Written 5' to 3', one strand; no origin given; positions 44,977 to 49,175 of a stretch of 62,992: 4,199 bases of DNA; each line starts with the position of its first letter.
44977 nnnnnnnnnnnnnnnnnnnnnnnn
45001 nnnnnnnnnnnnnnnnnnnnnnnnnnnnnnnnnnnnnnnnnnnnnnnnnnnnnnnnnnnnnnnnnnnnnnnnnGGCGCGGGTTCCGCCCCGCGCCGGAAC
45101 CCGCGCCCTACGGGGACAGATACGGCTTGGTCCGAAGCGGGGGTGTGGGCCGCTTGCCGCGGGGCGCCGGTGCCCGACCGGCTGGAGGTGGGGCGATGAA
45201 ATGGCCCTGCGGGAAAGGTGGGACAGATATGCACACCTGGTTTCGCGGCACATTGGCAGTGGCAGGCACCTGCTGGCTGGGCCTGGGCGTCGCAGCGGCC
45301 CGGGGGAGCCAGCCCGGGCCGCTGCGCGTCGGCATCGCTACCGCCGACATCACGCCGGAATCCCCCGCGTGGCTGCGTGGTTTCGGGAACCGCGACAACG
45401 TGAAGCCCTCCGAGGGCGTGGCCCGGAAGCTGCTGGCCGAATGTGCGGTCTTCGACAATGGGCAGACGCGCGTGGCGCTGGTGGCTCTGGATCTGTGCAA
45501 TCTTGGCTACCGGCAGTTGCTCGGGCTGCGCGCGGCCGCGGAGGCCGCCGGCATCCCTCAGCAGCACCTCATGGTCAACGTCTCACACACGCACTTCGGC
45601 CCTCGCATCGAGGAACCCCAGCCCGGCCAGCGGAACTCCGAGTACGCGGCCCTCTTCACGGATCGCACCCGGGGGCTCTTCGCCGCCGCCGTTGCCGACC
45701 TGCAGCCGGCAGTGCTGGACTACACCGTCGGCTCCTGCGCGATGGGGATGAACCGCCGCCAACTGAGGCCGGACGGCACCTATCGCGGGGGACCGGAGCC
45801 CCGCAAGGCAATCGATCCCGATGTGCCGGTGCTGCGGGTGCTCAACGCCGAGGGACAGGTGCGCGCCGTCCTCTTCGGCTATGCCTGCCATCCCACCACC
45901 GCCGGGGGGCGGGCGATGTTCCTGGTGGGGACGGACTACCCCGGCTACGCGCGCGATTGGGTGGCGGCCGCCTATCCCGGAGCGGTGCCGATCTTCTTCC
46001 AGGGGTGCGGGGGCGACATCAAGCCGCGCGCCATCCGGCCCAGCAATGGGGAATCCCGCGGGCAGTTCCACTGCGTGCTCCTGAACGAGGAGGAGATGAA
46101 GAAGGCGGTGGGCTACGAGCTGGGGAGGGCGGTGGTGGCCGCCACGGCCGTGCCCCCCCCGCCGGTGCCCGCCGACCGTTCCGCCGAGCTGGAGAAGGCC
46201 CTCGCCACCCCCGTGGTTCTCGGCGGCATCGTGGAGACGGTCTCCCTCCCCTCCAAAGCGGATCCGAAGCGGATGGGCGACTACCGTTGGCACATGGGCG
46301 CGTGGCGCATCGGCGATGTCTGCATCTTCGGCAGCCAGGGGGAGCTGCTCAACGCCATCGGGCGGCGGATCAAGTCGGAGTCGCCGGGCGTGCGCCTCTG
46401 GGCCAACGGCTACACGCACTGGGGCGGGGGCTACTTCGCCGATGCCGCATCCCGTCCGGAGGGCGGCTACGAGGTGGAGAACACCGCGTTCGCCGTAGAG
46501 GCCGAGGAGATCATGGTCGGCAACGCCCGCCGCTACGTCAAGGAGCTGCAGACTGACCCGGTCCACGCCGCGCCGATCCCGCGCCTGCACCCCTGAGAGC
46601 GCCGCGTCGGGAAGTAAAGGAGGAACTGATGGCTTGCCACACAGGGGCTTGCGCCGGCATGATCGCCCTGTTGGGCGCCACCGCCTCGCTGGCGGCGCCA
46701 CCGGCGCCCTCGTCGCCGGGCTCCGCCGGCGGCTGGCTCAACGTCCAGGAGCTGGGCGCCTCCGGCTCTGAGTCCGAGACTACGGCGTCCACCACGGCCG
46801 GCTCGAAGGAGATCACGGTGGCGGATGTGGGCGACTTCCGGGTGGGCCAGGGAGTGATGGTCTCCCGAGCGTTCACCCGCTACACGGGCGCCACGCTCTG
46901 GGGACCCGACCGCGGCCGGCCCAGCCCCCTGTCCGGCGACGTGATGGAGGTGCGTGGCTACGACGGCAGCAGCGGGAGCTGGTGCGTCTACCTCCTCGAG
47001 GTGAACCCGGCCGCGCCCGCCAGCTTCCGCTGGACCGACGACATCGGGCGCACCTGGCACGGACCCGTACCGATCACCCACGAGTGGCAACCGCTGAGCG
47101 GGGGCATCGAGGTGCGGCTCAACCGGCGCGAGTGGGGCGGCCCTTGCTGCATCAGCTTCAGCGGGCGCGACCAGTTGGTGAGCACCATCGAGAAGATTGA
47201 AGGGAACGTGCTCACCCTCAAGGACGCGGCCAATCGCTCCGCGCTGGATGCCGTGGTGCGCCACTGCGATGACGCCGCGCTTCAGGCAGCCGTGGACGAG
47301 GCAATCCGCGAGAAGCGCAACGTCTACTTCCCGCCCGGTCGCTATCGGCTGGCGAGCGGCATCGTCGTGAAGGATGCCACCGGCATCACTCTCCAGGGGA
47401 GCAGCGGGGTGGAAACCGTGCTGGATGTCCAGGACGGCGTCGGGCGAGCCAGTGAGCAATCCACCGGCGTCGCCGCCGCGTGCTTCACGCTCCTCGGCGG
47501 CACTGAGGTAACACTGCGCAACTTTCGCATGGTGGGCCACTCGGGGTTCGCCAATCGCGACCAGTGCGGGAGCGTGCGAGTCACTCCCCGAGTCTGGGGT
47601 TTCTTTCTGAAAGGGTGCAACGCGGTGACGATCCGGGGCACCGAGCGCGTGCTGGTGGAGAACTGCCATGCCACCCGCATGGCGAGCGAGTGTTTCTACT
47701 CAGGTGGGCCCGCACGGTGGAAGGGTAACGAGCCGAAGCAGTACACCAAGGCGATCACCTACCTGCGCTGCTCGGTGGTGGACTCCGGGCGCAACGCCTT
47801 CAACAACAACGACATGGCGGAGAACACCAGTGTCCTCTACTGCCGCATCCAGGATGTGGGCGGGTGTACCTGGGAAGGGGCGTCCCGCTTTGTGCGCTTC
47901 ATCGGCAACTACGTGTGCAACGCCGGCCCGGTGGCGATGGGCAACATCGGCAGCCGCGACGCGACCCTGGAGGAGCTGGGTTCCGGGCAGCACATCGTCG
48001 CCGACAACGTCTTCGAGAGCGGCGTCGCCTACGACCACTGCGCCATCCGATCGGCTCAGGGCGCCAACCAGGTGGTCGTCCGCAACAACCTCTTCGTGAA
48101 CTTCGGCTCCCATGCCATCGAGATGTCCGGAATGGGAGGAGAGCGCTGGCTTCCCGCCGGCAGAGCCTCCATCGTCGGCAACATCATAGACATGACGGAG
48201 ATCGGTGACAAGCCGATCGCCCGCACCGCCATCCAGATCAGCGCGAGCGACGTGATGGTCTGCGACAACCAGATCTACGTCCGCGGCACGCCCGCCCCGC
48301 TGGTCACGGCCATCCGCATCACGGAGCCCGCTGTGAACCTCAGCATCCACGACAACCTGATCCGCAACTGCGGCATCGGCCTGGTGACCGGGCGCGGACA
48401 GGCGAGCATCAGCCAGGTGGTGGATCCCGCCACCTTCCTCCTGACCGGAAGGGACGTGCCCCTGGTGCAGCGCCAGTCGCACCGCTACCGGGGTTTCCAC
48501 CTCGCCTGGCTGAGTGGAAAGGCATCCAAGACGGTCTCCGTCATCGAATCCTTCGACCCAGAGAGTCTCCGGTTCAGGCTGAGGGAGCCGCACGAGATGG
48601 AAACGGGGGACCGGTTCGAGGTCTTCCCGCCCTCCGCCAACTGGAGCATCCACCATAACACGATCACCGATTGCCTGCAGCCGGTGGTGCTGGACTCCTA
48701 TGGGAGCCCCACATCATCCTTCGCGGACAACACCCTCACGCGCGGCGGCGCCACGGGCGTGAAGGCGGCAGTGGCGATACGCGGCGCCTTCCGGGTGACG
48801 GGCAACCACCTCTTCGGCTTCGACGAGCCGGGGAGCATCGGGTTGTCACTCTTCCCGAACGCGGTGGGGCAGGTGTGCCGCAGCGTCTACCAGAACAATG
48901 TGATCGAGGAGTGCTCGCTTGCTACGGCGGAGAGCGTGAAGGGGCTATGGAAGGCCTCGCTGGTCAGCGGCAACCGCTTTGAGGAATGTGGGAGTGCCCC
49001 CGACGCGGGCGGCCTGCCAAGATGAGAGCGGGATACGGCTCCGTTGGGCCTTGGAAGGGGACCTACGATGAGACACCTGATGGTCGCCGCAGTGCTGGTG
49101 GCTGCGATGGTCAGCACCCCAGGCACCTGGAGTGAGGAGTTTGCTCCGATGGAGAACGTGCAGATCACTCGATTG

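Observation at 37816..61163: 23-kb co-directional array of heparinase II/III-like, ceramidase-N-like, beta-helix, FG-GAP and sulfatase genes: candidate undescribed sulfated-glycan degradation system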

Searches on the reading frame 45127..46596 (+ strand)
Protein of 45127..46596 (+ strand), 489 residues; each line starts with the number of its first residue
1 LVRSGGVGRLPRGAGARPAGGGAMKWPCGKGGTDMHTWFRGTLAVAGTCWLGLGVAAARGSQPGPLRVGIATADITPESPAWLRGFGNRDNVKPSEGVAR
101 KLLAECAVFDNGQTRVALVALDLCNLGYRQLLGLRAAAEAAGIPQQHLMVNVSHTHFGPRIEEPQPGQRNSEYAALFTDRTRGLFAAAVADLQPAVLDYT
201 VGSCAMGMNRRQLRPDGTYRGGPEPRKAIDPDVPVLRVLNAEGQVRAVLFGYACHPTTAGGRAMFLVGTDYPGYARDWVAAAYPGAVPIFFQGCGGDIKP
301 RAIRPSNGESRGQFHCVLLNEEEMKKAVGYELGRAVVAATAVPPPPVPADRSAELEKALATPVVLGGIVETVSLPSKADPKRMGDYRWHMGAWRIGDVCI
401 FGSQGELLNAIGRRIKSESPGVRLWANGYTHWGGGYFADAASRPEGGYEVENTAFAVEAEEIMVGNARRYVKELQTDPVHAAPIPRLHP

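Call 3: search_protein_families(library=pfam, proteins=[window:45127-46596:+], max_evalue=0.01)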
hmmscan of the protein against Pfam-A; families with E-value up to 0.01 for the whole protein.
window:45127-46596:+ (489 aa): 1 family
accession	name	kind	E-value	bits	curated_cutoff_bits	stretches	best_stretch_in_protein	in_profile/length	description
PF04734.18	Ceramidase_alk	-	0.00026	20.2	32.1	1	67-277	2-224/509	Neutral/alkaline non-lysosomal ceramidase, N-terminal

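Call 9: search_protein_families(library=ncbifam, proteins=[window:45127-46596:+], max_evalue=0.01)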
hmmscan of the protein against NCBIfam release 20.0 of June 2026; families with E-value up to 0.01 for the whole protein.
window:45127-46596:+ (489 aa): 0 families

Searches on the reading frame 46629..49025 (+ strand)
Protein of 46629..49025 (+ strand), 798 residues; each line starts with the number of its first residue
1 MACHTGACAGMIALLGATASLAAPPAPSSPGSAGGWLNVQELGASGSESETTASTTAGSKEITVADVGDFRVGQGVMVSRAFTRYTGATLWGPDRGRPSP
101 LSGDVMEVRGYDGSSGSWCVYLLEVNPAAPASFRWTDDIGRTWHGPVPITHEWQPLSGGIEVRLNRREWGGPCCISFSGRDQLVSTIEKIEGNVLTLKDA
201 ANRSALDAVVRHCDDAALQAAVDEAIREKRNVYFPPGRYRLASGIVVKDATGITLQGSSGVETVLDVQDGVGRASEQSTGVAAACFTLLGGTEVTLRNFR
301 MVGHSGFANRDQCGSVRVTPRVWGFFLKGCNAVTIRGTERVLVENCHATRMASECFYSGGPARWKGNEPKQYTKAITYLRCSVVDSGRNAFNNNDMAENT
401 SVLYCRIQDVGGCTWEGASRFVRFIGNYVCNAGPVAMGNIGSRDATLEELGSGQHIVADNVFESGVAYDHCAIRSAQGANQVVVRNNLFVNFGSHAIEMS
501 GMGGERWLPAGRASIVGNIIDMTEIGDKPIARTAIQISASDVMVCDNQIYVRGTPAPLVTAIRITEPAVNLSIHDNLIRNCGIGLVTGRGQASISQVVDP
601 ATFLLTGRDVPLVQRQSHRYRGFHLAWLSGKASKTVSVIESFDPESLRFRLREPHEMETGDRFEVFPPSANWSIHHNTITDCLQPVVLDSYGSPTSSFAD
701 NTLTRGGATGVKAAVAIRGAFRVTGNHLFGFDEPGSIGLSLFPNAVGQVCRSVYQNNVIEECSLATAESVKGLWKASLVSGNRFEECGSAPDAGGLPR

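Call 3: search_protein_families(library=pfam, proteins=[window:46629-49025:+], max_evalue=0.01)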
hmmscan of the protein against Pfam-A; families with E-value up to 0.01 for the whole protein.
window:46629-49025:+ (798 aa): 3 families
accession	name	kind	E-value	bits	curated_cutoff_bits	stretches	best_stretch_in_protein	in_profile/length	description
PF12708.12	Pect-lyase_RHGA_epim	-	7.5e-11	42.7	27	1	214-272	17-75/213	Rhamnogalacturonase A/epimerase, pectate lyase-like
PF13229.12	Beta_helix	-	1.3e-05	25.4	25.9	0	458-591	37-150/158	Right handed beta helix region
PF08480.16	Disaggr_assoc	-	0.0045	17.4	22.6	0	457-506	71-121/194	Disaggregatase related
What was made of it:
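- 46629..49025 (+): B, 798 aa: secreted right-handed beta-helix protein (Pect-lyase_RHGA_epim plus Beta_helix). Call 3.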

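Call 9: search_protein_families(library=ncbifam, proteins=[window:46629-49025:+], max_evalue=0.01)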
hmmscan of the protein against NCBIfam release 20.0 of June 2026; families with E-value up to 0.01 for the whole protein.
window:46629-49025:+ (798 aa): 1 family
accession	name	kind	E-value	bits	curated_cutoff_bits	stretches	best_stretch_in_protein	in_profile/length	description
TIGR03805.1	beta_helix_1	subfamily_domain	0.0023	17.1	141.5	1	220-273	3-54/314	parallel beta-helix domain-containing protein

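Call 36: search_solved_structures(query=window:46629-49025:+, max_evalue=0.1)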
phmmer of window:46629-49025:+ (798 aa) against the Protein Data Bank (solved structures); distinct sequences matched with E-value up to 0.1: 0.
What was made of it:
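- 46629..49025 (+): No PDB sequence match (call 36).
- Tried and rejected: B has no sequence match in the PDB (call 36), and no structure job was left to model it.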
